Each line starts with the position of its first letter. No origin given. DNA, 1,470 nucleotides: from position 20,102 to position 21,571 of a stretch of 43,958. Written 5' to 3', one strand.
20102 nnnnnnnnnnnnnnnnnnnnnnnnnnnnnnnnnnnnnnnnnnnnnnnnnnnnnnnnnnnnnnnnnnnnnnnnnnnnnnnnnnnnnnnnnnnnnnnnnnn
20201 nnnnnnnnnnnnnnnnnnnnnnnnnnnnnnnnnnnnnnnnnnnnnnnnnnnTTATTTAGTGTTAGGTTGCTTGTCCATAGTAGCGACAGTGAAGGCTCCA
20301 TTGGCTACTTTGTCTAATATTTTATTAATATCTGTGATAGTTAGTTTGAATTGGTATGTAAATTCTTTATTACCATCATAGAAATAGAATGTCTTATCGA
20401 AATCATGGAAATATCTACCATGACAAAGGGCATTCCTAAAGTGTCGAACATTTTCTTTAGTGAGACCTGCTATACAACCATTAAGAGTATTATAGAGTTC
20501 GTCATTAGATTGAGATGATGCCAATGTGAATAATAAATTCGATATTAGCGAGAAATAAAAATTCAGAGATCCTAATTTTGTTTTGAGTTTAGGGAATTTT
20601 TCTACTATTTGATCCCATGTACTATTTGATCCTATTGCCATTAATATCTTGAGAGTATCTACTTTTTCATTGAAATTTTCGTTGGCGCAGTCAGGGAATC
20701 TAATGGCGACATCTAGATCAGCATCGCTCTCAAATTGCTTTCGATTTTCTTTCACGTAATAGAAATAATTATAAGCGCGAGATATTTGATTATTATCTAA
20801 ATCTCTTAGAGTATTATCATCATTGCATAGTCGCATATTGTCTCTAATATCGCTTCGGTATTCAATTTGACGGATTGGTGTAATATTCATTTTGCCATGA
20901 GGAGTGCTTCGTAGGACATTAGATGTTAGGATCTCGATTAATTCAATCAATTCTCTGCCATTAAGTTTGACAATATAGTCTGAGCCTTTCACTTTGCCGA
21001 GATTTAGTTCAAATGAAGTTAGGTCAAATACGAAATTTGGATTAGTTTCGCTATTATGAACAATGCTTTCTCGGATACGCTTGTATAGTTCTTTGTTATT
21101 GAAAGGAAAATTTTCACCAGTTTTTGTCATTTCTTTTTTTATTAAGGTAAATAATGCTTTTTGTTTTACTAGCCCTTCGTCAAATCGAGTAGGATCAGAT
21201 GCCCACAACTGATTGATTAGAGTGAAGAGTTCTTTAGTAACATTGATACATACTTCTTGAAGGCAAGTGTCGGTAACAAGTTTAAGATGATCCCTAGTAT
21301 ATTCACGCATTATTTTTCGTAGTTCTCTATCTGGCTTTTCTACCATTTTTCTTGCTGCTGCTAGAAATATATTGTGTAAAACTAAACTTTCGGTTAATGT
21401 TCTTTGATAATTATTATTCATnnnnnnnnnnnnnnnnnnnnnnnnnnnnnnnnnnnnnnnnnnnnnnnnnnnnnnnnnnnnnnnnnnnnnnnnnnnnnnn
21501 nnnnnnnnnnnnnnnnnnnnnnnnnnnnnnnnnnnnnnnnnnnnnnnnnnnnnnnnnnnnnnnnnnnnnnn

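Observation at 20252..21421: Orphan ~390-aa protein with two Rx4H (HEPN-type) motifs in an internally duplicated layout, beside a tRNA-Asn island scar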

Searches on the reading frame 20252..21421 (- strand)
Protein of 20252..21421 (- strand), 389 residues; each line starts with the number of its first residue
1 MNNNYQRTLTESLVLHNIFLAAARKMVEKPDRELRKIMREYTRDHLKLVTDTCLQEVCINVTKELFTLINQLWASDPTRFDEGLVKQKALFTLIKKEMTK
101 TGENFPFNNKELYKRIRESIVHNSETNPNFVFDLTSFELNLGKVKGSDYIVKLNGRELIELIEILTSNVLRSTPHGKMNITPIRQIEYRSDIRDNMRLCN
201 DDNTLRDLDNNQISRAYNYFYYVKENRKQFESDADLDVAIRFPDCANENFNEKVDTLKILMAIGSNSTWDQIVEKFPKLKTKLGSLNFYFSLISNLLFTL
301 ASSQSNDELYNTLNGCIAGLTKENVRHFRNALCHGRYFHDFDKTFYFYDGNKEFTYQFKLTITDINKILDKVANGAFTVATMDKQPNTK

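Call 6: search_protein_families(library=pfam, proteins=[window:20252-21421:-], max_evalue=1)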
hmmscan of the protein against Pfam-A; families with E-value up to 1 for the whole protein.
window:20252-21421:- (389 aa): 1 family
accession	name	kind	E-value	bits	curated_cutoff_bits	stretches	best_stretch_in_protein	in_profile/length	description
PF04433.23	SWIRM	-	0.18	12.5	28.6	0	108-137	24-53/84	SWIRM domain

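Call 7: search_protein_families(library=padloc, proteins=[window:20252-21421:-], max_evalue=1)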
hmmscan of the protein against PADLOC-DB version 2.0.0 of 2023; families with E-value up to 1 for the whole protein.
window:20252-21421:- (389 aa): 0 families

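Call 8: search_protein_families(library=ncbifam, proteins=[window:20252-21421:-], max_evalue=1)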
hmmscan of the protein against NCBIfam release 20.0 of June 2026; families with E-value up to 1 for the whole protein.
window:20252-21421:- (389 aa): 2 families
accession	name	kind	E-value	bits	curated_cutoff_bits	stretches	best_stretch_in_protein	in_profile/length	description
NF045982.1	Mbov0283_fam_LP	subfamily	0.1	13.1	65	1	62-138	25-98/117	Mbov_0283/Mbov_0339 family surface lipoprotein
NF046046.1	Mbov_0729_Cterm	subfamily_domain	0.47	11.2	60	1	188-283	11-99/105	Mbov_0729 family lipopotein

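Call 9: find_homologous_proteins(query=window:20252-21421:-, max_evalue=0.01)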
Query window:20252-21421:- (389 aa): 43 proteins with E <= 0.01 among 2767 candidates.
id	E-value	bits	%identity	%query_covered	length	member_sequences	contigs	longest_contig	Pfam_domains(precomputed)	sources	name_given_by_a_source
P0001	2.2e-258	874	100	100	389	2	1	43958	-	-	-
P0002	3.4e-230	781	90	99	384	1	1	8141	-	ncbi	-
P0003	4.9e-228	774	89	99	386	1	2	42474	-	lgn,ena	-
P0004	1.4e-213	727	89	93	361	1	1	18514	-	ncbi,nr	ncbi:MAG: hypothetical protein IKC49_02050 [Clostridia bacterium]|nr:hypothetical protein [Clostridi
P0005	6.6e-120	419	48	97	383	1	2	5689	-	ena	-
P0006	7.7e-118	412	50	98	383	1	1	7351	-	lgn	-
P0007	3.8e-117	410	49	98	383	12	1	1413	-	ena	-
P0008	6.0e-113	396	48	98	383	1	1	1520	-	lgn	-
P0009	9.4e-110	385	49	92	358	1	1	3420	-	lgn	-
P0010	4.7e-100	353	46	97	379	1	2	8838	-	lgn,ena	-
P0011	2.5e-99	351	45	97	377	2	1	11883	-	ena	-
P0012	7.3e-98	346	45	97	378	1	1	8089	-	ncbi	-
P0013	1.9e-95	338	45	96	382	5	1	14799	-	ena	-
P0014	1.4e-94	335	44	97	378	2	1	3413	-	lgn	-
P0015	3.9e-94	334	45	97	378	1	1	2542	PF18736.8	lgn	-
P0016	5.3e-94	333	44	98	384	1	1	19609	-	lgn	-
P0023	7.8e-90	320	43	96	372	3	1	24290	PF18736.8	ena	-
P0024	3.6e-88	314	41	97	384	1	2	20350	PF18736.8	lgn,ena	-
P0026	2.1e-87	312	42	97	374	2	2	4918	PF18736.8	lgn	-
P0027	8.3e-87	310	40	97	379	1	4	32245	-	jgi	-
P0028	5.4e-85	304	41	97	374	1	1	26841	-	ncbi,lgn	-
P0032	2.1e-84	302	43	95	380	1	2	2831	PF18736.8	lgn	-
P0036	2.1e-75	272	43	80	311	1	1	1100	PF18736.8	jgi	jgi:hypothetical protein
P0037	1.8e-73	266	39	96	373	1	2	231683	-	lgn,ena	-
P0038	2.7e-72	262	38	96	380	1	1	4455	PF18736.8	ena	-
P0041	7.9e-64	234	35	97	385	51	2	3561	PF18736.8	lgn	-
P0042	3.0e-62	229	35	98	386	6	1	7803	PF18736.8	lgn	-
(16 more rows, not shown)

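Call 10: search_solved_structures(query=window:20252-21421:-, max_evalue=10)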
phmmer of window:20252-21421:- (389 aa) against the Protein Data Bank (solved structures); distinct sequences matched with E-value up to 10: 2.
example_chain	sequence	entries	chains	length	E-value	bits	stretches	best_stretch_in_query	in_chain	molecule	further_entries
8c3w_A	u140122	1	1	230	0.96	11.6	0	256-292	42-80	dnHEM1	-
7nvj_AAA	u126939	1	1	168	1.5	11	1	185-264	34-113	Ubiquitin-fold modifier-conjugating enzyme 1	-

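Call 11: search_protein_families(library=phrogs, proteins=[window:20252-21421:-], max_evalue=1)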
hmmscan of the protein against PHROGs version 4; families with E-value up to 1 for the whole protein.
window:20252-21421:- (389 aa): 2 families
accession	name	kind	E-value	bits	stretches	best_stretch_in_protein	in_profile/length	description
phrog_7172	-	unknown function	0.048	15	1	314-364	13-63/82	-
phrog_28287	-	unknown function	0.14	13.3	1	15-47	31-63/113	-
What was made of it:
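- Tried and rejected: Pfam, PADLOC, NCBIfam and PHROGs gave nothing meaningful (calls 6-8, 11).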

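Call 13: search_protein_families(library=pfam, alignment_id=A1, max_evalue=1)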
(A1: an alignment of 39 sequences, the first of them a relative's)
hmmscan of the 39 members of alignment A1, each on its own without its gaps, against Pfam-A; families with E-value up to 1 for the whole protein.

A. member 1, P0001 (389 aa): 1 family
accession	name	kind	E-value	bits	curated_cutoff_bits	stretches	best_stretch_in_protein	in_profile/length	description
PF04433.23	SWIRM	-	0.18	12.5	28.6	0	108-137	24-53/84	SWIRM domain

B. families by the number of members that match (of 39 scanned): 35 families (the first 25 are shown)
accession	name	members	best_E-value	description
PF04675.19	DNA_ligase_A_N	5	0.018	DNA ligase N terminus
PF23819.1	DUF7189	4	0.025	Family of unknown function (DUF7189)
PF24745.1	DUF7693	4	0.066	Domain of unknown function (DUF7693)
PF18736.6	pEK499_p136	2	0.0047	HEPN pEK499 p136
PF06819.16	Arc_PepC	2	0.05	Archaeal Peptidase A24 C-terminal Domain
PF00307.36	CH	2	0.055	Calponin homology (CH) domain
PF15043.11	CNRIP1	1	0.0061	CB1 cannabinoid receptor-interacting protein 1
PF08124.17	Lyase_8_N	1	0.0063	Polysaccharide lyase family 8, N terminal alpha-helical domain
PF25804.1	SYNE3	1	0.0072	Nesprin-3 domain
PF21058.3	Stereocilin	1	0.01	Stereocilin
PF12063.14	ATG1-like_MIT1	1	0.013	Atg1-like, MIT domain 1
PF04112.18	Mak10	1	0.014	Mak10 subunit, NatC N(alpha)-terminal acetyltransferase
PF04316.19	FlgM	1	0.016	Anti-sigma-28 factor, FlgM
PF08429.16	PLU-1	1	0.016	PLU-1-like protein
PF18731.6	HEPN_Swt1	1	0.02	Swt1-like HEPN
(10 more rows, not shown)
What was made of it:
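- On pEK499_p136 (PF18736): The best close homologue reaches E 0.0047 (call 13).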

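Call 14: search_solved_structures(query=A1, max_evalue=10, show_alignments=3)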
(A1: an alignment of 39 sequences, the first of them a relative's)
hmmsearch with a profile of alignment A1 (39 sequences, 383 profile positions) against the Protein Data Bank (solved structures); distinct sequences matched with E-value up to 10: 3.
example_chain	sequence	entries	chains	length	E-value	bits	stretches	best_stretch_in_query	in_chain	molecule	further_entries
6fnz_A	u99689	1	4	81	0.45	12.7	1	160-220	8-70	Neuronal migration protein doublecortin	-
5ip4_D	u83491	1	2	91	0.58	12.4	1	159-220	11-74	Neuronal migration protein doublecortin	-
6rf2_C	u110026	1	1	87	0.59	12.3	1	160-220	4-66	Neuronal migration protein doublecortin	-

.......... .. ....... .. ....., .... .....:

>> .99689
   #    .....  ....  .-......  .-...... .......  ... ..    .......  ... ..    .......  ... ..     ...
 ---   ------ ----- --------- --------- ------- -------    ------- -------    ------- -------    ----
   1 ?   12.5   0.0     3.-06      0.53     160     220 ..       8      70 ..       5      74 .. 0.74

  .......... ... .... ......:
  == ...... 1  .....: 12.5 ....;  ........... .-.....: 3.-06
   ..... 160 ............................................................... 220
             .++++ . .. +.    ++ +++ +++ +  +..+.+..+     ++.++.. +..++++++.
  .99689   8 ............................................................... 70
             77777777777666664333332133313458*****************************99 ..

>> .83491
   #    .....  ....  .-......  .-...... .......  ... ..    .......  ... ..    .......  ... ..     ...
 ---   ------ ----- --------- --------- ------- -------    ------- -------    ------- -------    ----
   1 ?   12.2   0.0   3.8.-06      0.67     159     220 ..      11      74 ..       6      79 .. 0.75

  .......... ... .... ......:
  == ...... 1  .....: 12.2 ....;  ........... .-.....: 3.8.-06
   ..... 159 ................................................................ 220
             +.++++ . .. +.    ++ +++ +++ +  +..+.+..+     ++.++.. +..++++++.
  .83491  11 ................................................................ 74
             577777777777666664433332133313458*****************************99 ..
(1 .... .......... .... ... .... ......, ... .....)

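Call 23: find_encoding_contigs(protein=P0003, flank=10000, max_places=3)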
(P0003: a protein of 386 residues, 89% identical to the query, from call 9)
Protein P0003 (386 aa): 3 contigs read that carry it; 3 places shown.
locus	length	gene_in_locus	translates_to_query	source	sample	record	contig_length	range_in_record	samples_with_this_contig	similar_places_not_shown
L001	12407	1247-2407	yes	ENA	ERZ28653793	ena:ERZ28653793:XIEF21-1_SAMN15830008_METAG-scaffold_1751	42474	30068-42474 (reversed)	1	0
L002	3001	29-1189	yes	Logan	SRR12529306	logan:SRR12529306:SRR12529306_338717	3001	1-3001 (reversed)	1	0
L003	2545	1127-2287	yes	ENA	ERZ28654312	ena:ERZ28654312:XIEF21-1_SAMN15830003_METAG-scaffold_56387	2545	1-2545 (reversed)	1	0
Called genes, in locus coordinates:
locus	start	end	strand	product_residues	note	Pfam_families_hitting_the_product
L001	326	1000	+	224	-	PF01725:Ham1p_like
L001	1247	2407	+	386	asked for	-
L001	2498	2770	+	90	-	-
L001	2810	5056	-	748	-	PF00884:Sulfatase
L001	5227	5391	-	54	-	-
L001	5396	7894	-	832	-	-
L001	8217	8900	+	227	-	PF04298:Zn_peptidase_2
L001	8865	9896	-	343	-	PF01168:Ala_racemase_N, PF00842:Ala_racemase_C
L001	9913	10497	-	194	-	PF02677:QueH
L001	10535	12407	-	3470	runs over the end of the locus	-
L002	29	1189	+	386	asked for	-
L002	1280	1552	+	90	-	-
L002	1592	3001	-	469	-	?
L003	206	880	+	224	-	PF01725:Ham1p_like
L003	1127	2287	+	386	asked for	-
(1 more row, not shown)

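Call 24: find_encoding_contigs(protein=P0037, flank=10000, max_places=3)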
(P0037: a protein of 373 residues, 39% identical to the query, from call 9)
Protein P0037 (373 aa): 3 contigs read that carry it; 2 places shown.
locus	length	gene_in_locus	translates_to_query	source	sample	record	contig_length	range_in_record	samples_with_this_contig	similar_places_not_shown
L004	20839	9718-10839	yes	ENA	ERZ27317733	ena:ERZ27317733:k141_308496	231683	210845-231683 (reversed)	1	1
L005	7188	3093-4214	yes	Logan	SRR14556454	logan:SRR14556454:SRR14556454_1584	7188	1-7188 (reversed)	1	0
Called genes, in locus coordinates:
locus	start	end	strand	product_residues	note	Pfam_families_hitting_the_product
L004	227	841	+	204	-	-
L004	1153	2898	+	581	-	PF01336:tRNA_anti-codon, PF00152:tRNA-synt_2, PF01409:tRNA-synt_2d (faint), PF02938:GAD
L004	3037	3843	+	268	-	PF04266:ASCH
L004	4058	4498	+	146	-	PF00572:Ribosomal_L13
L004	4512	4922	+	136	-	PF00380:Ribosomal_S9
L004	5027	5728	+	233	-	PF02517:Rce1-like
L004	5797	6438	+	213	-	PF01520:Amidase_3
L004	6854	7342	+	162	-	-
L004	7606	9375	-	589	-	-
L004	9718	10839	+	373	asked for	-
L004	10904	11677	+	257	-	PF14808:TMEM164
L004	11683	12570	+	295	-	PF00106:adh_short, PF13561:adh_short_C2 (weak)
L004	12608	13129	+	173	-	-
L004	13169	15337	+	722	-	PF09371:Tex_N, PF22706:Tex_central_region, PF16921:Tex_YqgF, PF14635:HHH_7 (weak), PF12836:HHH_3, PF17674:HHH_9, PF00575:S1, PF23459:S1_RRP5 (weak)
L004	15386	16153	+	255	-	PF02481:DNA_processg_A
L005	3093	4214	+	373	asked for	-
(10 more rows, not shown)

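Call 26: find_encoding_contigs(protein=P0027, flank=10000, max_places=2)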
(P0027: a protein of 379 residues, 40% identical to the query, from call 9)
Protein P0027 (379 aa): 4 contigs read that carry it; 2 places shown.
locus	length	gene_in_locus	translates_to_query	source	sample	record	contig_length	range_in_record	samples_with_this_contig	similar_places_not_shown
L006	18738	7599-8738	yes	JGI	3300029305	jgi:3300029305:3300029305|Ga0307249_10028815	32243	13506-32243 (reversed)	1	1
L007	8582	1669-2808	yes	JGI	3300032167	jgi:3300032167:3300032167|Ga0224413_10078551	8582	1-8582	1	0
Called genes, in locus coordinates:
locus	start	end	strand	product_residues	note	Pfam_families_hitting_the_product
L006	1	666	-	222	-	?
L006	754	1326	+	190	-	-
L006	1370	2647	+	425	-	PF05496:RuvB_N, PF00004:AAA, PF16193:AAA_assoc_2, PF12002:MgsA_C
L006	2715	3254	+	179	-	PF02915:Rubrerythrin, PF21349:RUBY_RBDX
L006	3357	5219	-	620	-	-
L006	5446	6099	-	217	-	PF01712:dNK (faint), PF02224:Cytidylate_kin, PF13189:Cytidylate_kin2 (weak), PF13207:AAA_17 (weak), PF13238:AAA_18 (weak)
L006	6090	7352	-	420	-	PF03952:Enolase_N, PF00113:Enolase_C, PF13378:MR_MLE_C (weak)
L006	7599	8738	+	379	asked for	-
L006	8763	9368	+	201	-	PF21982:RecX_HTH1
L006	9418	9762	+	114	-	PF01648:ACPS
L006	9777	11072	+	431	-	-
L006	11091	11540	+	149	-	-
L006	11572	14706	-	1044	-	PF00133:tRNA-synt_1, PF09334:tRNA-synt_1g (faint), PF08264:Anticodon_1, PF19302:DUF5915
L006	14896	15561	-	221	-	PF03167:UDG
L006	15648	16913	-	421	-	PF02878:PGM_PMM_I, PF02879:PGM_PMM_II (faint), PF02880:PGM_PMM_III, PF00408:PGM_PMM_IV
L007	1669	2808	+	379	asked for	-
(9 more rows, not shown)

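Call 27: find_encoding_contigs(protein=P0028, flank=10000, max_places=2)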
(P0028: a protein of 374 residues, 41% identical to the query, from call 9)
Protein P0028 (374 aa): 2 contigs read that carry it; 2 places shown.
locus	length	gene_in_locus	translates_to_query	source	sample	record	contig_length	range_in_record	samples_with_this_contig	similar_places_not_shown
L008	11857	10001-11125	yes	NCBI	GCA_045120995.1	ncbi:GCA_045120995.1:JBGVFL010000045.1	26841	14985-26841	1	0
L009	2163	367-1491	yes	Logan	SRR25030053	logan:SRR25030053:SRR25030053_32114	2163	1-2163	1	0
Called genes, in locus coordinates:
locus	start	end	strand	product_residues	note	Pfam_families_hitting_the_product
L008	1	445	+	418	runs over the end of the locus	PF00535:Glycos_transf_2, PF10111:Glyco_tranf_2_2, PF13641:Glyco_tranf_2_3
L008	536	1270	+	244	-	-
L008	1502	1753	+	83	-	-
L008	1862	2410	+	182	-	-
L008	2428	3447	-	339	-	PF00044:Gp_dh_N, PF02800:Gp_dh_C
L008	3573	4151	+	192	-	-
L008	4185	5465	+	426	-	PF05496:RuvB_N, PF20720:nSTAND3 (weak), PF00004:AAA, PF13173:AAA_14 (weak), PF16193:AAA_assoc_2, PF12002:MgsA_C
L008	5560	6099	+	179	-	PF00210:Ferritin (weak), PF02915:Rubrerythrin, PF21349:RUBY_RBDX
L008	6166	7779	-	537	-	-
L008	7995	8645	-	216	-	PF02224:Cytidylate_kin, PF13189:Cytidylate_kin2 (weak), PF13207:AAA_17 (weak), PF13238:AAA_18 (weak)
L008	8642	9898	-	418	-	PF03952:Enolase_N, PF00113:Enolase_C, PF13378:MR_MLE_C (weak)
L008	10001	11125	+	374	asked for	-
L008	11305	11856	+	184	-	?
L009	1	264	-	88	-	?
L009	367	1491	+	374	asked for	-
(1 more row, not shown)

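Call 28: find_related_loci(query=A1, collection=genome_contigs, flank=6000)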
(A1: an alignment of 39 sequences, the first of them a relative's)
Query A1 (389 aa) in genome_contigs; peptide patterns used: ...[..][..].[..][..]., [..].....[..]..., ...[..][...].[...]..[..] (x = any residue, [..] = any of these).
36 stretches matched a pattern; 7 encode a relative of the query (tblastn E <= 1e-3); 7 distinct loci.
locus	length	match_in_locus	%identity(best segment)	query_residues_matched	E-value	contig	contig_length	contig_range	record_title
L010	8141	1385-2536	90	1-384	0e+0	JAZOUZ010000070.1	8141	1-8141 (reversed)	MAG: Candidatus Onthoplasma sp. isolate T1900045528_YK20190222.MAGScoT_cleanbin_000031 SGB_7718_k141_501869, whole genom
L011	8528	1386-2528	49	3-382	8e-127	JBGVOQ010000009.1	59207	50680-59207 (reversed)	MAG: Candidatus Onthoplasma sp. isolate fecal_MAG_207 fecal_MAG_207_contig_0009, whole genome shotgun sequence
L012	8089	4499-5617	45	6-384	1e-102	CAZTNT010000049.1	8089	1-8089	MAG TPA_asm: uncultured Lachnospiraceae bacterium isolate SRP315200_co1_283 genome assembly, contig: NODE_20960_length_8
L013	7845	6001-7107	41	6-382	1e-92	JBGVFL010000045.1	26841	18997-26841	MAG: Candidatus Onthoplasma sp. isolate fecal_MAG_391 fecal_MAG_391_contig_0045, whole genome shotgun sequence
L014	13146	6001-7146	36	7-385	2e-73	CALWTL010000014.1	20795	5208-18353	MAG: uncultured Clostridia bacterium isolate BRZ_CE__bin15 genome assembly, contig: BRZ_CE__NODE_3511_length_20795_cov_4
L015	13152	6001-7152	36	7-387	4e-72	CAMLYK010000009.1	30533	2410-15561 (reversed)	MAG: uncultured Clostridia bacterium isolate ERR4304452_bin.33_MetaWRAP_v1.1_MAG genome assembly, contig: NODE_1707_leng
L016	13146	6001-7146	35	7-385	5e-70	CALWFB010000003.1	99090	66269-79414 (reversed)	MAG: uncultured Clostridia bacterium isolate BRZ_FV__bin19 genome assembly, contig: BRZ_FV__NODE_237_length_99090_cov_5.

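Call 29: predict_structure(alignment_id=A1)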
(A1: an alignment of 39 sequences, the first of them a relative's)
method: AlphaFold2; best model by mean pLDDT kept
length: 389 residues; sequences in the alignment: 39
mean_pLDDT: 84.8   pTM: 0.86
mean pLDDT of the five models: 84.8, 84.2, 83.4, 79.5, 79.3
residues with pLDDT >= 90: 158; 70-90: 191; 50-70: 31; < 50: 9
segments of 3 or more residues with pLDDT < 50: 1-3, 385-389
pLDDT, mean of each block of 10 residues (from residue 1): 69 94 95 95 89 92 89 83 82 79 77 79 62 79 83 82 83 71 86 89 86 93 78 79 85 93 95 96 94 96 89 89 91 92 89 70 92 85 52
secondary structure, 60 per line:
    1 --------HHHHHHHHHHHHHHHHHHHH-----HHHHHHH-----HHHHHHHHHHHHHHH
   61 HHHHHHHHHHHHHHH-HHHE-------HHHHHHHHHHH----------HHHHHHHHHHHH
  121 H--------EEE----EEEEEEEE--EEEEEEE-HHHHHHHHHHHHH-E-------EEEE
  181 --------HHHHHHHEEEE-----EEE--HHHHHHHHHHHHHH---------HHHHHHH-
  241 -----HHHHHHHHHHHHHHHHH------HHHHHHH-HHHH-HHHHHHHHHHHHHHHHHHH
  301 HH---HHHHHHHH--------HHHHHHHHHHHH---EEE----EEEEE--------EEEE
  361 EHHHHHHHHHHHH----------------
elements in order: H9-28 H34-40 H46-75 H88-98 H109-121 E130-132 E137-144 E147-153 H155-167 E177-180 H189-195 E196-199 E205-207 H210-223 H233-239 H246-262 H269-275 H277-280 H282-302 H306-313 H322-333 E337-339 E344-348 E357-361 H362-373
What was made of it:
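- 20687..20911 (-): Middle region (about residues 171-245) holding the conserved L-D209-x-N-Q212 motif; role unknown. The model shows mixed strands and helices here (call 29).
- Checked: Three strands and a helix follow each (E130-153 and H155-167; E337-361 and H362-373) (call 29).
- The full-length model has pTM 0.86, so the two halves are predicted to pack in a defined way (call 29).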

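Call 32: search_protein_representatives(alignment_id=A1)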
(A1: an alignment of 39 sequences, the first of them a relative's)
Query: 39 sequences, 383 profile positions. Proteins with E-value up to 0.001 (for the whole library): 81; up to 1e-10: 48; up to 1e-30: 12. The best 81 are listed.
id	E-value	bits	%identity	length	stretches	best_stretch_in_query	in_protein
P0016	4.5e-157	539.4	-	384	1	2-382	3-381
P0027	1.6e-152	524.5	-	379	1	1-382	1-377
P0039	6.1e-144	496.2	-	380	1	1-381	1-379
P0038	7.0e-137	473.0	-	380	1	2-380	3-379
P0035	1.7e-134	465.1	-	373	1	1-382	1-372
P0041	1.4e-131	455.5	-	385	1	5-382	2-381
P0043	1.7e-124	432.2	-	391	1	2-377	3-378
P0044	3.8e-65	236.8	-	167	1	216-382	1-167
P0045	9.1e-59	215.9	-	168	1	1-148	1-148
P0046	5.5e-51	190.2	-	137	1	1-132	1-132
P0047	3.8e-35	138.1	-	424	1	8-375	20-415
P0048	1.4e-32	129.6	-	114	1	305-382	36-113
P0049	2.6e-28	115.6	-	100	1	1-81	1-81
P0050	7.6e-28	114.1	-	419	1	41-369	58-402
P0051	1.1e-25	107.0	-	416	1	45-377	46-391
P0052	4.1e-24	101.8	-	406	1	14-378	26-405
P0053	6.7e-24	101.1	-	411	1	14-374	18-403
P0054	4.1e-23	98.5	-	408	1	10-381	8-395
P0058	5.9e-22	94.7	-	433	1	85-364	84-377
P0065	1.7e-19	86.6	-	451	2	292-376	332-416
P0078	6.6e-13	64.9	-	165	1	288-375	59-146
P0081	2.2e-12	63.2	-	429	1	106-373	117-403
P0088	1.6e-09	53.7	-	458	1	97-353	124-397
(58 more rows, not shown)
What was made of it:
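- Against a housekeeping role: the family is narrow (81 representatives of 50 %-identity clusters among 1.84 billion proteins; call 32). The family is rare and narrow (call 32).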
